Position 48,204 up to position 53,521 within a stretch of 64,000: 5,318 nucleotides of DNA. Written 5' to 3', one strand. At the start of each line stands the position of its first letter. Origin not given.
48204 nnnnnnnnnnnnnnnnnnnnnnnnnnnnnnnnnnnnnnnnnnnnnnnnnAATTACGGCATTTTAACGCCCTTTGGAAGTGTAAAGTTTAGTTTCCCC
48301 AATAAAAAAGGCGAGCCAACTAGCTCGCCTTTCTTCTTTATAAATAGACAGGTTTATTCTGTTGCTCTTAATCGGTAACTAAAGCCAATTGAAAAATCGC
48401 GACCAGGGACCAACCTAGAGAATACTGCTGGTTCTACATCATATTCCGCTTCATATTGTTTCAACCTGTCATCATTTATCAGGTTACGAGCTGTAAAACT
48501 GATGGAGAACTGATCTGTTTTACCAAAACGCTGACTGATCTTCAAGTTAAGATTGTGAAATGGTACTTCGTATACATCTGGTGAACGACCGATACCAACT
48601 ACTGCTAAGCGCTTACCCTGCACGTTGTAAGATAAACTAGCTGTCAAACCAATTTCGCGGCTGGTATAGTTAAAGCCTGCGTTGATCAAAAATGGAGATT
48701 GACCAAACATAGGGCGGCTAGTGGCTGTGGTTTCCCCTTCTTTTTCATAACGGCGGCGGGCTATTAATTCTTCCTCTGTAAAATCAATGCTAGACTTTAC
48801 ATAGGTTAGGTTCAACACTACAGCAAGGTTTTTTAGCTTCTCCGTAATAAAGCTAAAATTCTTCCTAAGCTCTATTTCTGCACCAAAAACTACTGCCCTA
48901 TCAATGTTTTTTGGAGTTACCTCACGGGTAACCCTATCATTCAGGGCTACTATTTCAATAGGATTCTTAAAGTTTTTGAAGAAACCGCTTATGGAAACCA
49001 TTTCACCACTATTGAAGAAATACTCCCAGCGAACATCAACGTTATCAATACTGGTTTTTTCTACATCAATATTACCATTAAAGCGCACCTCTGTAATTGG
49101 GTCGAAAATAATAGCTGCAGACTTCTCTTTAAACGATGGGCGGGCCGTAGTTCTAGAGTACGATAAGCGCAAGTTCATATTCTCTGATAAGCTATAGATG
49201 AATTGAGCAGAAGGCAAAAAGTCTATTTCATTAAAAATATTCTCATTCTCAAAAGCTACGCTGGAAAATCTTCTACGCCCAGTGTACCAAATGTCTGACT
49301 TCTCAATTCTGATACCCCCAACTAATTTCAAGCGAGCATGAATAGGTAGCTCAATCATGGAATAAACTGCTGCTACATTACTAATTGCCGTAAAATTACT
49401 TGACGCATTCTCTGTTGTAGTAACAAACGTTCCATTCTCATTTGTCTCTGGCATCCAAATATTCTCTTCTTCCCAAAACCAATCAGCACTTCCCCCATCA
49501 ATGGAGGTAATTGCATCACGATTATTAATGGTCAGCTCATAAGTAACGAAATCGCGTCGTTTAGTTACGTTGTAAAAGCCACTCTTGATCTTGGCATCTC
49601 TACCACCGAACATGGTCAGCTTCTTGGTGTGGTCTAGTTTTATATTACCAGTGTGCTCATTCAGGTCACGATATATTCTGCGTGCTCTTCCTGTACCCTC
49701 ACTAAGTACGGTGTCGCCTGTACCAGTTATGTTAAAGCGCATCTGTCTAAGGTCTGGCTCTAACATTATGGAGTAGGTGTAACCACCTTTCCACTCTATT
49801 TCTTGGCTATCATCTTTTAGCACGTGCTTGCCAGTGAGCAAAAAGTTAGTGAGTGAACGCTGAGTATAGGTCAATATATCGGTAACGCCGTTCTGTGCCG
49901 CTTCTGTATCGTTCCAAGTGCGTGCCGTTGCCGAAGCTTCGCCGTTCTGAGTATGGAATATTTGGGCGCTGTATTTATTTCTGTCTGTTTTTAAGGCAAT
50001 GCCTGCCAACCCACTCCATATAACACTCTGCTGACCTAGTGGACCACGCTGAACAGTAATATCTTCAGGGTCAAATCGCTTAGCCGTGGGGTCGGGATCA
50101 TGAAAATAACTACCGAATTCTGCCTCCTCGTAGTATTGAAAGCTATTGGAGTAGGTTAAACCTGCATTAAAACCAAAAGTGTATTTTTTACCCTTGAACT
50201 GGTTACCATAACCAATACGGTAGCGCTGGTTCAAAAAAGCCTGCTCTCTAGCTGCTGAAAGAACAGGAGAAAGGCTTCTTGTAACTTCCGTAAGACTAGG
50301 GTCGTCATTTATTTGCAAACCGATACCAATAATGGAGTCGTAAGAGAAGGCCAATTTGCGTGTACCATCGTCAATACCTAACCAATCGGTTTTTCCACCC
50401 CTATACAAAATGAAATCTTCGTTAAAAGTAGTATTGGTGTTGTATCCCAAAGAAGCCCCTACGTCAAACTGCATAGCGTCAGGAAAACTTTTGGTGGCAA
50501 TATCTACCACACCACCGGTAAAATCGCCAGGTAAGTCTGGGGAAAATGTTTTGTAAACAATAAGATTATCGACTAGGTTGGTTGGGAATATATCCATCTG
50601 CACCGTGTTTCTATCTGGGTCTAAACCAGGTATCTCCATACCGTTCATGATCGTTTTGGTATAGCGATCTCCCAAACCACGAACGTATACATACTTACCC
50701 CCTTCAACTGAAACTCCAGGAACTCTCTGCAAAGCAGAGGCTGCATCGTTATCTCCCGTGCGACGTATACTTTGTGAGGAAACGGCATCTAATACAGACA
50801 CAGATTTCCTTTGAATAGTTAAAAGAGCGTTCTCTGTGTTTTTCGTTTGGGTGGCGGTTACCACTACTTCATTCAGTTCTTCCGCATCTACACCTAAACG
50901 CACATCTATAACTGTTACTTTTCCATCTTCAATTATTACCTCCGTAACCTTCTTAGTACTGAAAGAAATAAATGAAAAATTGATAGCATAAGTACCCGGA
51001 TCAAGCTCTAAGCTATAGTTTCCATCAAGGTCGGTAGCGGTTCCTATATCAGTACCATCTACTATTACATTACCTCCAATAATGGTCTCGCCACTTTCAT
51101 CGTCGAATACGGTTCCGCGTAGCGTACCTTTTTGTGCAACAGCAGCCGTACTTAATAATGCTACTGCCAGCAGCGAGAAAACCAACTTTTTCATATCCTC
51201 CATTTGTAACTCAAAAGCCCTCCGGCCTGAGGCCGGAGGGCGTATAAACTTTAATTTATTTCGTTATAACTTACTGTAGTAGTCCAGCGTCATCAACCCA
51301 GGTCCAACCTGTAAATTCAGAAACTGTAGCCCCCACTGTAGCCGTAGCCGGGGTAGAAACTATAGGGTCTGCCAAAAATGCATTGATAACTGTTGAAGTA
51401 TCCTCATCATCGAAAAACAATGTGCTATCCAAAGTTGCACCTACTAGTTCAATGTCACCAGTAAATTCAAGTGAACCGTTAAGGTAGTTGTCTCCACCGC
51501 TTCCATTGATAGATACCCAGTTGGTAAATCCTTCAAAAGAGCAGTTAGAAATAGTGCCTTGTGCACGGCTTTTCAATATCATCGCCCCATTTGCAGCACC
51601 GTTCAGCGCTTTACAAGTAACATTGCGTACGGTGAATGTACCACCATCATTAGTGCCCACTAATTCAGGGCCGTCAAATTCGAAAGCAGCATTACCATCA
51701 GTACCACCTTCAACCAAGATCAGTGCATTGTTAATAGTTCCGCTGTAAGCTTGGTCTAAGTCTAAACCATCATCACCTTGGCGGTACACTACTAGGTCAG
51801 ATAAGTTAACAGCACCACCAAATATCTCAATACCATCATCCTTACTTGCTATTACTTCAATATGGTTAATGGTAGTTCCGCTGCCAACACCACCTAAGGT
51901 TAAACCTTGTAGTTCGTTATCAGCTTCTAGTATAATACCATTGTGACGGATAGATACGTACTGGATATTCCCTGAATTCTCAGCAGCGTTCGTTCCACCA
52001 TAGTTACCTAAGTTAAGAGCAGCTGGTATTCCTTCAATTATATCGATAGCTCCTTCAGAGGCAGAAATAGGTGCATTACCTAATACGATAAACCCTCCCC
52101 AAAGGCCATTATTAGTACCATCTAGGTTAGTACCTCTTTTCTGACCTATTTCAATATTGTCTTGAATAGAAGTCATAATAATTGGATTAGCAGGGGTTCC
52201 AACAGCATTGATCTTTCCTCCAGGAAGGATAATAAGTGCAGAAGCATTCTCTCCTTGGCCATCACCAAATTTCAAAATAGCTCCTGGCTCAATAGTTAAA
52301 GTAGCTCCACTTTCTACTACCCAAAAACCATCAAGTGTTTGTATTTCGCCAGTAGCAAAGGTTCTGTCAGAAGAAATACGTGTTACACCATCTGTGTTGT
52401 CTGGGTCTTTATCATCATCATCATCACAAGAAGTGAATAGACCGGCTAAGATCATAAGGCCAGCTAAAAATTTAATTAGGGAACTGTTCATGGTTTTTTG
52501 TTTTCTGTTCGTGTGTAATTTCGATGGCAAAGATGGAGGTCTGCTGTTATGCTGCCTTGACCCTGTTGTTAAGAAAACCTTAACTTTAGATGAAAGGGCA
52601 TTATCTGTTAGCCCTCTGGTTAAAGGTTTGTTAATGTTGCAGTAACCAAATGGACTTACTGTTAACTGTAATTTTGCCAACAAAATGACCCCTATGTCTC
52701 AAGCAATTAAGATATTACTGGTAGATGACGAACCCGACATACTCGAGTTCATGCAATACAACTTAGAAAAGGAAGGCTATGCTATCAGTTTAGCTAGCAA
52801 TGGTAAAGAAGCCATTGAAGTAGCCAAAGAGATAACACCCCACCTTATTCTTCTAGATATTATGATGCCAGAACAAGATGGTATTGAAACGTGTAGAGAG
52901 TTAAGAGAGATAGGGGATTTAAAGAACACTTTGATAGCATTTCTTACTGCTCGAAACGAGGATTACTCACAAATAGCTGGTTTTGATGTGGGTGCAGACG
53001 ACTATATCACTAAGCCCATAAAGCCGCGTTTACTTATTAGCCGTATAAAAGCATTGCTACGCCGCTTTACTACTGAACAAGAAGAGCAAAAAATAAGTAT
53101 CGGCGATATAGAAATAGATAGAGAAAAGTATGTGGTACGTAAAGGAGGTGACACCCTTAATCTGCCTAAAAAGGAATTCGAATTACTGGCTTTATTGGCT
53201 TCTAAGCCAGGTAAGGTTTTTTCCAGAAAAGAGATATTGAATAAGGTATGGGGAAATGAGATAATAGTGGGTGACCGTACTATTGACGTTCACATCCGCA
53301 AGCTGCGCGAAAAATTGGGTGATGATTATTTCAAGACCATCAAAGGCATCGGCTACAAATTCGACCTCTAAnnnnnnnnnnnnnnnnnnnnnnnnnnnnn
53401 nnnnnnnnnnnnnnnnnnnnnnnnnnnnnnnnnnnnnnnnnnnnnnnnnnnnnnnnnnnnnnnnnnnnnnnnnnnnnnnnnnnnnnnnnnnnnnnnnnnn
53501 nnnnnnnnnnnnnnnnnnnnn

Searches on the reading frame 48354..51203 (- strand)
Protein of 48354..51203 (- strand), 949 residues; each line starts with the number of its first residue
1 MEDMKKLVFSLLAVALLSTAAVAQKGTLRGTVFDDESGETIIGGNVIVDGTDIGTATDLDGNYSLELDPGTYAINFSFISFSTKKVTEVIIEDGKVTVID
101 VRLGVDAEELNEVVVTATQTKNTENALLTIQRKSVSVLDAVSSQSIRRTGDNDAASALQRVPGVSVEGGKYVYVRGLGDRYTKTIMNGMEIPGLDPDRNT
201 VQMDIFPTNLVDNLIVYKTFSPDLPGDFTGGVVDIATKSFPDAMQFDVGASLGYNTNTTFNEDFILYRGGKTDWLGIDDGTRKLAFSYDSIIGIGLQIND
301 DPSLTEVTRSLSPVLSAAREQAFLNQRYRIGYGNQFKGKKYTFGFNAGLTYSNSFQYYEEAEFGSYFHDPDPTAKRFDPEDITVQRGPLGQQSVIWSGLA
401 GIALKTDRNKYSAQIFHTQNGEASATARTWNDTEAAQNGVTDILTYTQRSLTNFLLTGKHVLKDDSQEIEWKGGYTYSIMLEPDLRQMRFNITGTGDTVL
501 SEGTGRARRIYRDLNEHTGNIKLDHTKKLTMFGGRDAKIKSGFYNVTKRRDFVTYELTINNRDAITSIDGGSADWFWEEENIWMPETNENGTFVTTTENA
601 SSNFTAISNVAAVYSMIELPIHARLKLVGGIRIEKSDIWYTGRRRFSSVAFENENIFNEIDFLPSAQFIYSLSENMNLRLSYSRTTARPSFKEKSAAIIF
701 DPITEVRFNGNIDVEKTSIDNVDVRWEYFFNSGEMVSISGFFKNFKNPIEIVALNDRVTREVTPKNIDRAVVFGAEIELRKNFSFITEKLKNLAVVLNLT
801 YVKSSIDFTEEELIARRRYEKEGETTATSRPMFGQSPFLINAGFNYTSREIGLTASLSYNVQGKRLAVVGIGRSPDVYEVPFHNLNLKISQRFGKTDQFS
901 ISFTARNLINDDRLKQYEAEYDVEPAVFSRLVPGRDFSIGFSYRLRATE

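Call 29: search_protein_families(library=pfam, proteins=[window:48354-51203:-], max_evalue=0.00001)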
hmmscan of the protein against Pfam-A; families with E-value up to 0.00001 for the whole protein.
window:48354-51203:- (949 aa): 4 families
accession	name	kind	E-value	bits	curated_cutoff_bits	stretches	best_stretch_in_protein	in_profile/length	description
PF00593.30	TonB_dep_Rec_b-barrel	-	1.7e-27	97.8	27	1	418-908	16-436/436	TonB dependent receptor-like, beta-barrel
PF13715.12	CarbopepD_reg_2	-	7e-17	61.7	32.2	1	29-115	2-88/88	CarboxypepD_reg-like domain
PF13620.12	CarboxypepD_reg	-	2.7e-13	50.5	32.3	1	27-103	1-81/82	Carboxypeptidase regulatory-like domain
PF07715.20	Plug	-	2.8e-12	47.5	23.9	1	134-232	5-107/107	TonB-dependent Receptor Plug Domain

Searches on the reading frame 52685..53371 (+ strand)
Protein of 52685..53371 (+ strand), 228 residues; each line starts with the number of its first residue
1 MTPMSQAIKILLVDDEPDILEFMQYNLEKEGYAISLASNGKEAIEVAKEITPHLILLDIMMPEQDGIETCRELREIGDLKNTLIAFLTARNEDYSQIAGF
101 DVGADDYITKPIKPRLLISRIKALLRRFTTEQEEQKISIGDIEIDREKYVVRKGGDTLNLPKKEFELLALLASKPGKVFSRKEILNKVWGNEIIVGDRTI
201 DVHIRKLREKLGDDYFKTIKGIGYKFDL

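Call 29: search_protein_families(library=pfam, proteins=[window:52685-53371:+], max_evalue=0.00001)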
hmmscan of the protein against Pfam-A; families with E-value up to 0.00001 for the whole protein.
window:52685-53371:+ (228 aa): 2 families
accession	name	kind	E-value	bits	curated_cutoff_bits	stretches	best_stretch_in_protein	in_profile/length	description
PF00072.30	Response_reg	-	5.7e-29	101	30.2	1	10-122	1-111/111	Response regulator receiver domain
PF00486.34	Trans_reg_C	-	1.6e-24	86.2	26.2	1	156-226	2-77/77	Transcriptional regulatory protein, C terminal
